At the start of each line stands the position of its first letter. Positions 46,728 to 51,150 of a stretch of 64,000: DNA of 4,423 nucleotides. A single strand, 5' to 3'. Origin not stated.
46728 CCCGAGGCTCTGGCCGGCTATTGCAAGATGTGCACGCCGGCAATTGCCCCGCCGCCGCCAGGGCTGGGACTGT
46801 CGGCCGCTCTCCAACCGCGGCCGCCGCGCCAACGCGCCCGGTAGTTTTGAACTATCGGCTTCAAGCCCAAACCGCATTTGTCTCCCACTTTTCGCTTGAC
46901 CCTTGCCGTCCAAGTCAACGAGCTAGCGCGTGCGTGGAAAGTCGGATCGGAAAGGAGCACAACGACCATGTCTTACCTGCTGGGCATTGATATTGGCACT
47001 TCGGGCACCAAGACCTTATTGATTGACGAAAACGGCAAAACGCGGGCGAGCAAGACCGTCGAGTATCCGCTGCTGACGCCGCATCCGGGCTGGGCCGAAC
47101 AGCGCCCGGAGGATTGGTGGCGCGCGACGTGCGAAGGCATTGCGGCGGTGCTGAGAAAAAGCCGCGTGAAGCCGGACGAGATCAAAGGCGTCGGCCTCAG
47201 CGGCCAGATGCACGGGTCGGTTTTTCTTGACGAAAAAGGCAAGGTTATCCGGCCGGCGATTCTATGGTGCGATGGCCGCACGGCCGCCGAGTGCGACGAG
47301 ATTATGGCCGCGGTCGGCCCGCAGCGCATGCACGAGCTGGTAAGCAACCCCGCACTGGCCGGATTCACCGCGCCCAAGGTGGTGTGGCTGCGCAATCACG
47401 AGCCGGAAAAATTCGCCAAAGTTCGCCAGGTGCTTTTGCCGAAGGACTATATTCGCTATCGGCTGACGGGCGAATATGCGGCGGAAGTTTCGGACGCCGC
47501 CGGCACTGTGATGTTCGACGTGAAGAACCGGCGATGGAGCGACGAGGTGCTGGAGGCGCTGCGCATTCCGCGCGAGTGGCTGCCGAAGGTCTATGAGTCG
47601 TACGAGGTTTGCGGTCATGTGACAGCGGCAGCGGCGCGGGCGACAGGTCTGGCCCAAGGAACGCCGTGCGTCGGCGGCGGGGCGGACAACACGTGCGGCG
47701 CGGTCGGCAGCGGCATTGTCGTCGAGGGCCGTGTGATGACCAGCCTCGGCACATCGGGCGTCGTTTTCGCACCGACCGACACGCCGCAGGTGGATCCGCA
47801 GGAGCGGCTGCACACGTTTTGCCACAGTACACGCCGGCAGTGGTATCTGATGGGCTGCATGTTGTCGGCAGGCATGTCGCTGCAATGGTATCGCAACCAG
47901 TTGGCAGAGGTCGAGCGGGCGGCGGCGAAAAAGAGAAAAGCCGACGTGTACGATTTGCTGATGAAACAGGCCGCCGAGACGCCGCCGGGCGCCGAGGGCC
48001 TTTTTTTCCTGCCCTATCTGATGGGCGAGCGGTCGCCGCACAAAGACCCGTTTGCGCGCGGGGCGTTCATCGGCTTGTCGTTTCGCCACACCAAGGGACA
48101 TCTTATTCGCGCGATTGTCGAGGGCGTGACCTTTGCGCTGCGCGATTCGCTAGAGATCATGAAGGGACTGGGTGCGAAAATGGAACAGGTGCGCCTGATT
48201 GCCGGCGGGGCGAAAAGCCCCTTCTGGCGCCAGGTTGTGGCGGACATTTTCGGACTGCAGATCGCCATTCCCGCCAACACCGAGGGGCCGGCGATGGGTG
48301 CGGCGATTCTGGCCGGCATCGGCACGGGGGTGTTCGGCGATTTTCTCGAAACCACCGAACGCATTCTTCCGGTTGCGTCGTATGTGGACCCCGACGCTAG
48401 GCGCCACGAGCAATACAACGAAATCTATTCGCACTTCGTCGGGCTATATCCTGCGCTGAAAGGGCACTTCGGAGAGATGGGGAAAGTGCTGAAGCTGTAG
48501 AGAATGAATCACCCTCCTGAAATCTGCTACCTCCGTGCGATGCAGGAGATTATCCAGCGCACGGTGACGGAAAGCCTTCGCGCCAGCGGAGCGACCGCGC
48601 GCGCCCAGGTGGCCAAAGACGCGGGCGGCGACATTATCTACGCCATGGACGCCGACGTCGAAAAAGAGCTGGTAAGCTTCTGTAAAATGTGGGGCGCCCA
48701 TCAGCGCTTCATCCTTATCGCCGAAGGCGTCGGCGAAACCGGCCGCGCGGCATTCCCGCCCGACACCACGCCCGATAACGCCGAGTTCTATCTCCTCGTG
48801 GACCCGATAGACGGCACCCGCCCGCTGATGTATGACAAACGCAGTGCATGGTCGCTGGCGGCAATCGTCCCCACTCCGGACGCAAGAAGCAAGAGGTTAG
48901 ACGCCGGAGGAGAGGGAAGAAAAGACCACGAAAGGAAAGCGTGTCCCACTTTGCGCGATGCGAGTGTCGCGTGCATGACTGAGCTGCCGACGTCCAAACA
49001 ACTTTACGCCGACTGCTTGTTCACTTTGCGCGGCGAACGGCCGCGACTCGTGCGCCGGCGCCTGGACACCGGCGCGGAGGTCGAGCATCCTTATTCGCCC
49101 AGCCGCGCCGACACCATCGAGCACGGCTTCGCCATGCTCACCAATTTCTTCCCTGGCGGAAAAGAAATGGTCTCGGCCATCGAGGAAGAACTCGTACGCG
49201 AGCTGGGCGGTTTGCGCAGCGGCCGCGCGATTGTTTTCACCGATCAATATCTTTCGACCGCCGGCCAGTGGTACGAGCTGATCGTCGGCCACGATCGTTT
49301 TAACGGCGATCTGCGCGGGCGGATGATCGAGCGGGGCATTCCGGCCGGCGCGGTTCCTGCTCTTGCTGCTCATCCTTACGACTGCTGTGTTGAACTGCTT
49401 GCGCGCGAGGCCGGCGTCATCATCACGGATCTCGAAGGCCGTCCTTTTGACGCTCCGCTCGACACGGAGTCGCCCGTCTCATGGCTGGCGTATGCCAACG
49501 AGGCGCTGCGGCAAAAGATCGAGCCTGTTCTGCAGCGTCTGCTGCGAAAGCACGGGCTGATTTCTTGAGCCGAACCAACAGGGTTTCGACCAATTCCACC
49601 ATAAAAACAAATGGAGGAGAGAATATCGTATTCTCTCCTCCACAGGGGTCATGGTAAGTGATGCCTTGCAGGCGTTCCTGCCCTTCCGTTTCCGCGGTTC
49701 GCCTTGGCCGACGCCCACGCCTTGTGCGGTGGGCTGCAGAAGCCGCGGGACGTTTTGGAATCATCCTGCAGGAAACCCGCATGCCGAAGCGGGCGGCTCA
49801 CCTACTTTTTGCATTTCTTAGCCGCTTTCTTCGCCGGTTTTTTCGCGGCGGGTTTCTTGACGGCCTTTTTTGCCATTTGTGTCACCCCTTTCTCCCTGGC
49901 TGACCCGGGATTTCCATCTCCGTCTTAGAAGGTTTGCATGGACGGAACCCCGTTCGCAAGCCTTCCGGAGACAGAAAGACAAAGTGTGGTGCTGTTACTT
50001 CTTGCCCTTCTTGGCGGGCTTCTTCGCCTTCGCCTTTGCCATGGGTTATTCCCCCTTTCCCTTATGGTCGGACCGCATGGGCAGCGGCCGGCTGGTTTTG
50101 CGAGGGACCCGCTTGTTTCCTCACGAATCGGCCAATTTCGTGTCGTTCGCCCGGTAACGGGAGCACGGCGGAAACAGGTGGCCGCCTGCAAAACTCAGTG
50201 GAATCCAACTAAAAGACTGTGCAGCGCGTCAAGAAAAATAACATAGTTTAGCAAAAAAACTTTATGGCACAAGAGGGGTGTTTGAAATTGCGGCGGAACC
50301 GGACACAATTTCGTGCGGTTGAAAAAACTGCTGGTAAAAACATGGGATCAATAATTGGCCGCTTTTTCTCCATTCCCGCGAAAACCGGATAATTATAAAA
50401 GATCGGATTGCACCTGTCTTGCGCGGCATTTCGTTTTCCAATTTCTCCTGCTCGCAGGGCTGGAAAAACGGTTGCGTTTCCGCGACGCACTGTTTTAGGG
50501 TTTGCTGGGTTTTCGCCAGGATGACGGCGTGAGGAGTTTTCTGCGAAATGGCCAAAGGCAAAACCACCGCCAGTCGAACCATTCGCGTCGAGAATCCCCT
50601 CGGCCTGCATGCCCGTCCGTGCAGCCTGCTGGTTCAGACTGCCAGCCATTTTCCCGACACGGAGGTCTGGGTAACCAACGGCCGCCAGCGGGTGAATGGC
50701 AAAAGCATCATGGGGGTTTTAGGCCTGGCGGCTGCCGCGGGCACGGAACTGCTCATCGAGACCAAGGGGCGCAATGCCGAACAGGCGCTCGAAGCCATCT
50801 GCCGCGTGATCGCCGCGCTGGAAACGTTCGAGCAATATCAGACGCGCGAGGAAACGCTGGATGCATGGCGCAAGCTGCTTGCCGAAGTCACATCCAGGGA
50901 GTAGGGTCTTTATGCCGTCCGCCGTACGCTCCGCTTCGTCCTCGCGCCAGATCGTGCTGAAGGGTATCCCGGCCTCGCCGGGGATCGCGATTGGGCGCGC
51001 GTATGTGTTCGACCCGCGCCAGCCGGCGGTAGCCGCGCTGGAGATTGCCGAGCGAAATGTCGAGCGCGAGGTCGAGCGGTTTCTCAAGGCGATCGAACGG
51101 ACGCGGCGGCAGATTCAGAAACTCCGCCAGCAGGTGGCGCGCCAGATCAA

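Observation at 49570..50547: Two paralogous tiny Lys/Ala-rich ORFs with conserved upstream motif and a dedicated minus-strand terminator in an otherwise gene-free 1-kb gap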

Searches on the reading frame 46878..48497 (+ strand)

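Call 8: search_protein_families(library=pfam, proteins=[window:46878-48497:+])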
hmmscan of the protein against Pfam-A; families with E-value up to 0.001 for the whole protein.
window:46878-48497:+ (540 aa): 2 families
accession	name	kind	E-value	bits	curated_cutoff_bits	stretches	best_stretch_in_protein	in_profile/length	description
PF00370.27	FGGY_N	-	1e-77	261.5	28.8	1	33-277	1-245/245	FGGY family of carbohydrate kinases, N-terminal domain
PF02782.22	FGGY_C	-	3.7e-42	144.8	27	1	287-481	2-196/198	FGGY family of carbohydrate kinases, C-terminal domain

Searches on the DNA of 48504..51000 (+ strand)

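Call 3: search_rna_families(source=window, start=49000, end=51000, threshold=evalue, max_evalue=10, show_alignments=3)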
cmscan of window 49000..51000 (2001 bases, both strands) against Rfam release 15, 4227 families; matches with E-value up to 10: 5.
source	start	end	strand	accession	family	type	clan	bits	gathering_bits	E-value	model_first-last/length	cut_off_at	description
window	49137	49202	-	RF03391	mir-588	Gene; miRNA;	-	19.5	70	1.9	1-81/81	no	mir-588 microRNA precursor family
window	49979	50087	+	RF02169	PVT1_6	Gene; lncRNA;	-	17.7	45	3.4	1-113/113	no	Pvt1 oncogene conserved region 6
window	49939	50112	+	RF02156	NPPA-AS1_1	Gene; lncRNA;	-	15.5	45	6.5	1-176/176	no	NPPA antisense RNA 1 conserved region 1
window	49602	49651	-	RF03189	mir-1175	Gene; miRNA;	-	15.4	51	5.5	1-72/72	no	mir-1175 microRNA precursor family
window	49997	50070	+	RF00519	suhB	Gene; sRNA;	CL00108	15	41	7.3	1-77/77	no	Makes More Granules Regulator RNA (mmgR)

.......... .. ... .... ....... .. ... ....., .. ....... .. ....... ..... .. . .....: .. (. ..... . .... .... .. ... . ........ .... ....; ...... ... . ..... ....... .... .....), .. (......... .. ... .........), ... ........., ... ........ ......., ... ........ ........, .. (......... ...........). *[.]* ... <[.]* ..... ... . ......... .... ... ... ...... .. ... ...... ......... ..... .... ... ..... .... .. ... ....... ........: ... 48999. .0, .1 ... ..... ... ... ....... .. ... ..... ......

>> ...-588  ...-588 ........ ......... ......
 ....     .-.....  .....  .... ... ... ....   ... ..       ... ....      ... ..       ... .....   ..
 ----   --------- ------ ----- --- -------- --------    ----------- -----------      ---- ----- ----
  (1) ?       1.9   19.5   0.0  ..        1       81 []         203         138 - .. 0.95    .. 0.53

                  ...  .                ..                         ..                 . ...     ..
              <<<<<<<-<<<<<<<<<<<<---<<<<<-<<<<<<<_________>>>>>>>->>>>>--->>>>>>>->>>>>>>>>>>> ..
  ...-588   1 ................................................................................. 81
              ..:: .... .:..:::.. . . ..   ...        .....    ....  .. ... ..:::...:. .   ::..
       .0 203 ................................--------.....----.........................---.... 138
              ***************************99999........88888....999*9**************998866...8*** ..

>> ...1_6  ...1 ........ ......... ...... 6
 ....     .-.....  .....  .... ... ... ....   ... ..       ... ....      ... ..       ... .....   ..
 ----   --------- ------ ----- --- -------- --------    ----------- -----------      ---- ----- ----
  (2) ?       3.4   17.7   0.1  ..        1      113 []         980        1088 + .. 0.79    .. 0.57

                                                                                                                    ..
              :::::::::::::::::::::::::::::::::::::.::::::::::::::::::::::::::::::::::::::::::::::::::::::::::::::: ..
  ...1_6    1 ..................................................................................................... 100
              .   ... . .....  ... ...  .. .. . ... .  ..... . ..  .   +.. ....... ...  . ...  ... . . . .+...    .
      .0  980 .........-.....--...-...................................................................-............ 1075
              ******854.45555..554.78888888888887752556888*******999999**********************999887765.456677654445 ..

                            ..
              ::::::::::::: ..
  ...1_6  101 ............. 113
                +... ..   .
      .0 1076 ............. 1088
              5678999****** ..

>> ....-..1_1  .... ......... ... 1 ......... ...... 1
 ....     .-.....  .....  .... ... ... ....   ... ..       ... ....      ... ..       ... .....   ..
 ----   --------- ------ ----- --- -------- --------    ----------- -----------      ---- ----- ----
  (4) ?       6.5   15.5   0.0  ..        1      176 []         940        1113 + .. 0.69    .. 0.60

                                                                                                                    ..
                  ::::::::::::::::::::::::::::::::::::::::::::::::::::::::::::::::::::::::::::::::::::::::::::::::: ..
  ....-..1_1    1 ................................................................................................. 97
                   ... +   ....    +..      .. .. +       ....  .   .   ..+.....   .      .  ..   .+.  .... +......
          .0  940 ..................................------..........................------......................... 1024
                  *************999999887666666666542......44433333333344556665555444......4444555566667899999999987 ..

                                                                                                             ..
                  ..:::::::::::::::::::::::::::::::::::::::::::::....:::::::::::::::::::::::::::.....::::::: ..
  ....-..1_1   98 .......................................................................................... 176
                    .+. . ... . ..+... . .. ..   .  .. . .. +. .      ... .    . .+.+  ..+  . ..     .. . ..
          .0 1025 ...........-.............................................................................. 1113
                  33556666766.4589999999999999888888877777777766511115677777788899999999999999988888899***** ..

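Call 62: search_rna_families(source=L007, start=5100, end=5850, threshold=evalue, max_evalue=1)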
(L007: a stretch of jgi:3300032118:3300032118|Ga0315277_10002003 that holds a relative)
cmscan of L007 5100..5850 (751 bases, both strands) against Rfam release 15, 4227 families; matches with E-value up to 1: 2.
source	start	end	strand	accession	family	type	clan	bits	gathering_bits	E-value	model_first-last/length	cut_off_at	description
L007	5530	5573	-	RF01189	sn1502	Gene; snRNA; snoRNA; CD-box;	-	20.8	60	0.13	36-82/87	no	Small nucleolar RNA sn1502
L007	5264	5393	+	RF02267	Vax2os1_2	Gene; lncRNA;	-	9.1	55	0.24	1-466/466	no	Vax2os1 conserved region 2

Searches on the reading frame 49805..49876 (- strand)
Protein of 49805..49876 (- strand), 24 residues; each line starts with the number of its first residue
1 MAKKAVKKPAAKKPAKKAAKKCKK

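Call 31: search_protein_families(library=pfam, max_evalue=1, proteins=[window:49805-49876:-])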
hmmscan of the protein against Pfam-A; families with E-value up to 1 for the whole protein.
seq(24 aa): 0 families

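Call 32: search_protein_families(library=ncbifam, max_evalue=1, proteins=[window:49805-49876:-])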
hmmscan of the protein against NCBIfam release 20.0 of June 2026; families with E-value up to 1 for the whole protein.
seq(24 aa): 0 families

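Call 57: search_solved_structures(query=window:49805-49876:-, max_evalue=10, show_alignments=2)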
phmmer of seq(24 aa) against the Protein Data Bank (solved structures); distinct sequences matched with E-value up to 10: 0.

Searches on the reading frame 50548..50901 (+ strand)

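Call 8: search_protein_families(library=pfam, proteins=[window:50548-50901:+])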
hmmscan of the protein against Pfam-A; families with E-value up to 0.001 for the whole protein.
window:50548-50901:+ (118 aa): 1 family
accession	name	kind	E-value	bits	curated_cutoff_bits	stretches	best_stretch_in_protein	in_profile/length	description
PF00381.24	PTS-HPr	-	1.8e-26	92.4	23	1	9-89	2-80/81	PTS HPr component phosphorylation site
